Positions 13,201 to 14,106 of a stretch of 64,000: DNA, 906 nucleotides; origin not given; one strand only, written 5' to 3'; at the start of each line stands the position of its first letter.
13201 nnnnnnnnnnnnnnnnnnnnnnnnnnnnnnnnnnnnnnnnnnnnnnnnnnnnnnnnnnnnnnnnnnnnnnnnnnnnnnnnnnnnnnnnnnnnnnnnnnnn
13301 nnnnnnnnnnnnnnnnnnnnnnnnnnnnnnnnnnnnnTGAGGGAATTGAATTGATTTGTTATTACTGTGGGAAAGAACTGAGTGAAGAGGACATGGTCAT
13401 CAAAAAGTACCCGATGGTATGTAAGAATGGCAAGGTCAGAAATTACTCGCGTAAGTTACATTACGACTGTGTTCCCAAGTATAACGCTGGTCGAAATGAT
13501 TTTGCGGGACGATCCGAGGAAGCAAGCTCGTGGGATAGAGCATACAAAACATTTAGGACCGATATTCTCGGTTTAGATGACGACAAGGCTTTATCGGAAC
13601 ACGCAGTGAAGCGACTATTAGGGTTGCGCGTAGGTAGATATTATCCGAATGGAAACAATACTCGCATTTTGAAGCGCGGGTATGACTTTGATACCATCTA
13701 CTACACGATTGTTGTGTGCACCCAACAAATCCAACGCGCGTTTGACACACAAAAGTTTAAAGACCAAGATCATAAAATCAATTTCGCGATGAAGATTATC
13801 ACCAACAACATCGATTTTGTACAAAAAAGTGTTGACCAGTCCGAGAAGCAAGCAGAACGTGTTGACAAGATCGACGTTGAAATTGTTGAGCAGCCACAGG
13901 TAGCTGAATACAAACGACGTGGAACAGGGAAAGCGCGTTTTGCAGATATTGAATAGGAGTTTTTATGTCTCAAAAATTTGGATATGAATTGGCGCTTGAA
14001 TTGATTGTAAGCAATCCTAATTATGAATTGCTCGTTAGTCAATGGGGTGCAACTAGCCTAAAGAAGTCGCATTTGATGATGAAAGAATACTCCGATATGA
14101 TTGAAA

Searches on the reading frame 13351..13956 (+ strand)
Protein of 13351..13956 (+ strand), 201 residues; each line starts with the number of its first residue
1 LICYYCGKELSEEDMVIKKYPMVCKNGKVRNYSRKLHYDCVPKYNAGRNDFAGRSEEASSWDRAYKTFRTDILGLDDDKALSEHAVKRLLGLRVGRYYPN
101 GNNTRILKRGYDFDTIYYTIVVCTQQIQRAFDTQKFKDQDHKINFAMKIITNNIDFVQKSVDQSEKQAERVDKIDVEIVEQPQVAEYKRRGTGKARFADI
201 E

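Call 12: search_protein_families(library=pfam, proteins=[window:13351-13956:+], max_evalue=0.001)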
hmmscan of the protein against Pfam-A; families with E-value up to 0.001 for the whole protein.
window:13351-13956:+ (201 aa): 0 families

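Call 68: search_protein_families(library=phrogs, proteins=[window:13351-13956:+], max_evalue=0.00001)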
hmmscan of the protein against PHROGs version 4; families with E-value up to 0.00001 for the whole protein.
window:13351-13956:+ (201 aa): 2 families
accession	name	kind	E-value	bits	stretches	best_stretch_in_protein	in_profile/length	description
phrog_6344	-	unknown function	3.4e-31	109.4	1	3-188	9-192/208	-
phrog_25520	-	unknown function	1.6e-15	58.1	1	69-190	18-135/148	-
